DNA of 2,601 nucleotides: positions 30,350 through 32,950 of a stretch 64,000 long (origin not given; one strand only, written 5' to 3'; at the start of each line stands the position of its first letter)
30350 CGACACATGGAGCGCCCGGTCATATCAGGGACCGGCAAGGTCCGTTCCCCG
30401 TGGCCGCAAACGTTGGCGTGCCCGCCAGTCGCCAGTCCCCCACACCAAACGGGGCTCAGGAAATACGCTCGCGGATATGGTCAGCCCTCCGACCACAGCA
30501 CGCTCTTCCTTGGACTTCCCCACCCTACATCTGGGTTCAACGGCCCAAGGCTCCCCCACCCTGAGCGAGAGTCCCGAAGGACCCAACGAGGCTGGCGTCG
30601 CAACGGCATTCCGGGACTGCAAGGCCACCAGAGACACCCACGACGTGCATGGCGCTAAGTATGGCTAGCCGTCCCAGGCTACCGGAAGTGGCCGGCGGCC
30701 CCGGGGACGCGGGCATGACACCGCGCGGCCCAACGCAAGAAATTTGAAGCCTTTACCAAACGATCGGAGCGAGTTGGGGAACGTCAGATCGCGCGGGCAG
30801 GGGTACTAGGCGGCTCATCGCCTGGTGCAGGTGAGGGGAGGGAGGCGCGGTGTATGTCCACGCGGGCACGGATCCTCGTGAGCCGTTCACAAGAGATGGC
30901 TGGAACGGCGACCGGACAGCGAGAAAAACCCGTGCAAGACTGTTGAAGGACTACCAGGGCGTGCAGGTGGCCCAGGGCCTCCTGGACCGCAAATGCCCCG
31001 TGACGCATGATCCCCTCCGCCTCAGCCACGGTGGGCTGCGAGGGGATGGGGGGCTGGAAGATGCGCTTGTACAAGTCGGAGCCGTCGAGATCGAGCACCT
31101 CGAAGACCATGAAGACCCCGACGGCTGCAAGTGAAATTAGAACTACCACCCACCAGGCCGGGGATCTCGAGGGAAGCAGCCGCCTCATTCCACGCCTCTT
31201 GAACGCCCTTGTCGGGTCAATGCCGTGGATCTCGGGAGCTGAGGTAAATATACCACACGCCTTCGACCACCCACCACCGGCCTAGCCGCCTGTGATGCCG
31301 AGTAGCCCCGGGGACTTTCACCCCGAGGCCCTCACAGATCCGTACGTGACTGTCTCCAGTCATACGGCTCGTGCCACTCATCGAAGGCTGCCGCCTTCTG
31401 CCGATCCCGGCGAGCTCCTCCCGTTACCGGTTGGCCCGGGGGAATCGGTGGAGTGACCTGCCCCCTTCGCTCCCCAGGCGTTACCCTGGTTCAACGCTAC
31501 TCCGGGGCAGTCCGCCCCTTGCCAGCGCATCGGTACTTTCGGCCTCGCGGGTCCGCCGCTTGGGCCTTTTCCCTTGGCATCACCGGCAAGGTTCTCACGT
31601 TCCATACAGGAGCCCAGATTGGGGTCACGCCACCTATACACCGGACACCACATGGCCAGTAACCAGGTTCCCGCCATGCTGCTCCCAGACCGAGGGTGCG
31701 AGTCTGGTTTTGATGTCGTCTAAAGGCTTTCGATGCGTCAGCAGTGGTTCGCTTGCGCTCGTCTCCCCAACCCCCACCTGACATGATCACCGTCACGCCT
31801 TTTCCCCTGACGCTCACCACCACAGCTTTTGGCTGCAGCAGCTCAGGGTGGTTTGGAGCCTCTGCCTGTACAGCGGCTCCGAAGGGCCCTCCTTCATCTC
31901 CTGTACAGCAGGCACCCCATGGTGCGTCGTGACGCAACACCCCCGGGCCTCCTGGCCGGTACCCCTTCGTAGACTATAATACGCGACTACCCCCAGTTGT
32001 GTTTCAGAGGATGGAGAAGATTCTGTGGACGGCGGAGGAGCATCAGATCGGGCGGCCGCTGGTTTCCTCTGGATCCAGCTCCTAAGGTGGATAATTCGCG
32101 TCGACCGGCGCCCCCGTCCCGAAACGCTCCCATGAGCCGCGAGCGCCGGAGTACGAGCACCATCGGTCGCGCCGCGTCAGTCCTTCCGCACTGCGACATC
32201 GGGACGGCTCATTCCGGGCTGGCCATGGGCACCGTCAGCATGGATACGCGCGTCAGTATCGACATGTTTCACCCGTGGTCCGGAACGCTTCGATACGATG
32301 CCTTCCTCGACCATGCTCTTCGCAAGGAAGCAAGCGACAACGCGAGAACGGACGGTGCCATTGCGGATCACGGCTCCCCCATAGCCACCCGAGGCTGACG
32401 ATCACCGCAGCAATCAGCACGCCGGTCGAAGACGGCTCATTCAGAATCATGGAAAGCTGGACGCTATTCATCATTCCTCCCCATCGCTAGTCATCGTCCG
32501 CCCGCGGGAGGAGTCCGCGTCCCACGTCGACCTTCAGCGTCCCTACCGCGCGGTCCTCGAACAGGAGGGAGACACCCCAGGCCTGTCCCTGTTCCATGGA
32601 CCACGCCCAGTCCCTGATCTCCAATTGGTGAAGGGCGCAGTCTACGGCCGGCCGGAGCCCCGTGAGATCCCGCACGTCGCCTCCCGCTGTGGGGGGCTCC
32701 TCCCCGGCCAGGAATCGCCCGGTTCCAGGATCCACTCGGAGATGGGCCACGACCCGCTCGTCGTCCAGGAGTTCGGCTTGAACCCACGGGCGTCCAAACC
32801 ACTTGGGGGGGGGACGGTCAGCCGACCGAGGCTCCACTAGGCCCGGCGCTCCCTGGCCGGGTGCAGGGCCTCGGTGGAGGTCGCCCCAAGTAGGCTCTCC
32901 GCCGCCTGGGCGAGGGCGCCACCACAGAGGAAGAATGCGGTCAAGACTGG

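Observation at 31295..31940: Apparently ORF-less group II intron with textbook domains V and VI in an intergenic region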

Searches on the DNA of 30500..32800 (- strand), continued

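Call 26: search_rna_families(sources=[L005, L006, L007, L008], threshold=gathering)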
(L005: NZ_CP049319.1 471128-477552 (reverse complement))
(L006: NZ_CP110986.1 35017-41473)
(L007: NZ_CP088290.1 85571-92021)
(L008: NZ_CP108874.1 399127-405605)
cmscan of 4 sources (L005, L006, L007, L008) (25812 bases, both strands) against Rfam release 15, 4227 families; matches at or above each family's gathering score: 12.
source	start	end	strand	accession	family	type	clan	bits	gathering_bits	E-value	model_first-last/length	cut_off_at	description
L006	3024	3140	+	RF01999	group-II-D1D4-2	Intron;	CL00102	114.3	36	3e-23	1-118/118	no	Group II catalytic intron D1-D4-2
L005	5345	5481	+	RF02003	group-II-D1D4-4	Intron;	CL00102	113.8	49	4.2e-25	1-138/138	no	Group II catalytic intron D1-D4-4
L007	3016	3134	+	RF01999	group-II-D1D4-2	Intron;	CL00102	107.4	36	1.5e-21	1-118/118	no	Group II catalytic intron D1-D4-2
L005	3016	3135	+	RF01999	group-II-D1D4-2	Intron;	CL00102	97.7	36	3.5e-19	1-118/118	no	Group II catalytic intron D1-D4-2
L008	1218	1336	+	RF01999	group-II-D1D4-2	Intron;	CL00102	96.9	36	5.6e-19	1-118/118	no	Group II catalytic intron D1-D4-2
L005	2886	3003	+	RF01999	group-II-D1D4-2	Intron;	CL00102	70.1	36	1.9e-12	1-118/118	no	Group II catalytic intron D1-D4-2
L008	4796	4871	+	RF00029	Intron_gpII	Intron;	-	61.5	40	4.8e-10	1-77/77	no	Group II catalytic intron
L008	3008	3083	+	RF00029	Intron_gpII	Intron;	-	56.3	40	9.2e-09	1-77/77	no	Group II catalytic intron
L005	3556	3631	+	RF00029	Intron_gpII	Intron;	-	53.5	40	4.4e-08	1-77/77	no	Group II catalytic intron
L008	1084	1197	+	RF01999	group-II-D1D4-2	Intron;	CL00102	47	36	9.3e-07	1-118/118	no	Group II catalytic intron D1-D4-2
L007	4755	4830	+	RF00029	Intron_gpII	Intron;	-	44.6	40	6.7e-06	1-77/77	no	Group II catalytic intron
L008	946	1052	+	RF01999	group-II-D1D4-2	Intron;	CL00102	36.9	36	0.00027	1-118/118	no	Group II catalytic intron D1-D4-2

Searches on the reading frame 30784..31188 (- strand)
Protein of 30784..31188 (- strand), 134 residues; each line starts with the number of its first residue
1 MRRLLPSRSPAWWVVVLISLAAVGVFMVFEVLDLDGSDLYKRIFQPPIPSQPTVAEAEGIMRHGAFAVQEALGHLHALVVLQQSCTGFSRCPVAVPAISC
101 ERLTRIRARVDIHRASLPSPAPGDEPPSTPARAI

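Call 76: search_protein_families(library=pfam, proteins=[window:30784-31188:-], max_evalue=0.01)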
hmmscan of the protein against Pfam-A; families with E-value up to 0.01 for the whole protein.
window:30784-31188:- (134 aa): 0 families
